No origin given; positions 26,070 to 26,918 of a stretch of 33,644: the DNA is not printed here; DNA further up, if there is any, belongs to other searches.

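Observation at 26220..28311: PilZ / orphan ParA-type ATPase / ComFB-domain operon directly upstream of flgB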

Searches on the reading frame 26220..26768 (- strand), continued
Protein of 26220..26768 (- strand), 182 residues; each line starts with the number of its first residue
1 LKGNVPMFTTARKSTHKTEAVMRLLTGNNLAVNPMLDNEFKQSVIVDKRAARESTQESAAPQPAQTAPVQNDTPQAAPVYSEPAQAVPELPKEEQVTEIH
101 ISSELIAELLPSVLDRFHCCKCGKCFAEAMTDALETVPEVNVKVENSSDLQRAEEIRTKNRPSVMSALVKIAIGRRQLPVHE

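Call 69: find_encoding_contigs(protein=P0204, flank=6000, max_places=3)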
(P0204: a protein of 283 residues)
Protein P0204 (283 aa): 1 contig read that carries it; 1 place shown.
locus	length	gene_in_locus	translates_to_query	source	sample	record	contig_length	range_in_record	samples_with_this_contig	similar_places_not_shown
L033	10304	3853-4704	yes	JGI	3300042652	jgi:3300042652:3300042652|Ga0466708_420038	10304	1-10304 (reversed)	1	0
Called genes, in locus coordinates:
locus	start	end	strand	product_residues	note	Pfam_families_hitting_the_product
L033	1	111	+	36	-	?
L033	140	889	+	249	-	PF00460:Flg_bb_rod (faint), PF22692:LlgE_F_G_D1, PF06429:Flg_bbr_C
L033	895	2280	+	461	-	PF20250:FapA_N, PF03961:FapA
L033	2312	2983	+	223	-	-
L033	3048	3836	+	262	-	PF00142:Fer4_NifH (faint), PF01656:CbiA, PF06564:CBP_BcsQ, PF09140:MipZ (weak), PF10609:ParA, PF13614:AAA_31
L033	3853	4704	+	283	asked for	PF10719:ComFB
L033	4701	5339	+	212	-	PF04509:CheC (weak), PF13690:CheX (weak), PF04509:CheC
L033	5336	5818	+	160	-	PF03975:CheD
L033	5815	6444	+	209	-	PF01584:CheW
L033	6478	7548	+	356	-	PF00072:Response_reg, PF01339:CheB_methylest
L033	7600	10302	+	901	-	?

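Call 80: search_protein_families(library=ncbifam, proteins=[L023:3563-4258:-, L029:3300-4022:-, L027:541-1251:-], max_evalue=1)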
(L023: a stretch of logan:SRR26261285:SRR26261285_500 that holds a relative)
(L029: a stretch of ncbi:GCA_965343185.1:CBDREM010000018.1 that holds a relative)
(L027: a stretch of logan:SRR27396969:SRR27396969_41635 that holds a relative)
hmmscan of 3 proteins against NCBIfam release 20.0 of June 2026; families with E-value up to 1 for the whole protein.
L023:3563-4258:- (231 aa): 0 families

L029:3300-4022:- (240 aa): 2 families
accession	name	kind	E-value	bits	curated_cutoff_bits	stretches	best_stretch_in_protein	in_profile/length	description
NF007111.0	PRK09560.1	subfamily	0.064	12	423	1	10-82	8-79/389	Na(+)/H(+) antiporter NhaA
NF043065.1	MMSYN1_0478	equivalog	0.3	10.9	170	1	13-101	4-91/190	MFS transporter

L027:541-1251:- (236 aa): 1 family
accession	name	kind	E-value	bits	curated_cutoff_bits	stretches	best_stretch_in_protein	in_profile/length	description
NF011548.0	PRK14979.1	equivalog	0.091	12.9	194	1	101-168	93-160/195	DNA-directed RNA polymerase subunit D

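Call 88: list_cluster_members(proteins=[P0170, P0177, P0183, P0231, P0223, P0278, P0243, P0204, P0172, P0196])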
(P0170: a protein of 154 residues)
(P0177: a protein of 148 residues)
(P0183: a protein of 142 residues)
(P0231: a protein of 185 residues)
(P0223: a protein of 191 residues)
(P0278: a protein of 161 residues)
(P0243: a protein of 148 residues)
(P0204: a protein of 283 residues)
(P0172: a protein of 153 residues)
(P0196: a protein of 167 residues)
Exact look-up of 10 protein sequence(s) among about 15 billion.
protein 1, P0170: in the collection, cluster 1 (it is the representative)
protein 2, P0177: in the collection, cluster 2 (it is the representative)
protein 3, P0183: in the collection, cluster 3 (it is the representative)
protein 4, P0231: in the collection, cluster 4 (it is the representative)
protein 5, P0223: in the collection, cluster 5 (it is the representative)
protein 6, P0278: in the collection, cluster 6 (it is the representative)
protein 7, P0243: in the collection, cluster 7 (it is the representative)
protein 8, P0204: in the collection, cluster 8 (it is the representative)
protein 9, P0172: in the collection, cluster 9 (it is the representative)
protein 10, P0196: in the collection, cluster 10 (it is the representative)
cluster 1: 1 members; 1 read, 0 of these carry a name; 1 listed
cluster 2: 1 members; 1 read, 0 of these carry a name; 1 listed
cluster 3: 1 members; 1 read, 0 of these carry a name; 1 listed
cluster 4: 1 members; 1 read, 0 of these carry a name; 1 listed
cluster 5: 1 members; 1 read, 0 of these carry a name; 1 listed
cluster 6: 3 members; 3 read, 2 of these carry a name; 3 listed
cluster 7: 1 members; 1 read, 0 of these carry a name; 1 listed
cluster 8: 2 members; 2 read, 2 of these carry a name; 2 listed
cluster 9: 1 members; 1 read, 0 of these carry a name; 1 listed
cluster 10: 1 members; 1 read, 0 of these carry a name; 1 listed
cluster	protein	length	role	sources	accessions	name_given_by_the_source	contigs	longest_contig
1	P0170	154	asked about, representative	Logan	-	-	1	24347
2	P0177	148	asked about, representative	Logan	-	-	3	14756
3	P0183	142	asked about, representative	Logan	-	-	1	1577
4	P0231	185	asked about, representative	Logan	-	-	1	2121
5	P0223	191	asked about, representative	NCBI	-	-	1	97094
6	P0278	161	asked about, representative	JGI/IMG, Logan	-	hypothetical protein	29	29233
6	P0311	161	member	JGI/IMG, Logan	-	hypothetical protein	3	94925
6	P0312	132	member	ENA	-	-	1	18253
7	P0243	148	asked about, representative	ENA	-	-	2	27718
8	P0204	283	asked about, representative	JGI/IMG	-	competence protein ComFB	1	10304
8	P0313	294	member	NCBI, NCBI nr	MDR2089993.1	MAG: late competence development ComFB family protein [Clostridiales Family XIII ... | late competence development ComFB family protein [Clostridiales Family XIII bacterium]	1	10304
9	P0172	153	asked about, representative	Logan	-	-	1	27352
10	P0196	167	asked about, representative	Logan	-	-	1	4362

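Call 102: search_protein_families(library=pfam, proteins=[L023:3563-4258:-, L029:3300-4022:-, L027:541-1251:-], max_evalue=1)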
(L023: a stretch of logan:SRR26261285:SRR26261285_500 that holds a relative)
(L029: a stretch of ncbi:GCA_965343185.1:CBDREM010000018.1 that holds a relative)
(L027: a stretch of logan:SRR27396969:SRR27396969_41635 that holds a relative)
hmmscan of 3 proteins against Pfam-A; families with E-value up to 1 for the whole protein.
L023:3563-4258:- (231 aa): 1 family
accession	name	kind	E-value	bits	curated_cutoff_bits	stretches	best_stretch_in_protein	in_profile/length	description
PF20389.3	DUF6684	-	0.035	14.7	24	1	24-77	17-71/79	Family of unknown function (DUF6684)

L029:3300-4022:- (240 aa): 4 families
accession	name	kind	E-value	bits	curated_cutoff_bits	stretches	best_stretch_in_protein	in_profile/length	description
PF07856.17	Orai-1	-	0.01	16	25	1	8-77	101-168/173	Mediator of CRAC channel activity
PF20134.4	DUF6524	-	0.15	12.3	27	1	12-59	54-101/131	Family of unknown function (DUF6524)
PF07136.16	DUF1385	-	0.15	11.8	22.1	1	14-86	44-102/227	Protein of unknown function (DUF1385)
PF12698.13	ABC2_membrane_3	-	0.68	9.4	31.6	1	22-80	213-261/347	ABC-2 family transporter protein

L027:541-1251:- (236 aa): 1 family
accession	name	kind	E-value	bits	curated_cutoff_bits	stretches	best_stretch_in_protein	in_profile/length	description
PF07873.16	YabP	-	0.2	11.9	27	0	72-103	19-50/64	YabP family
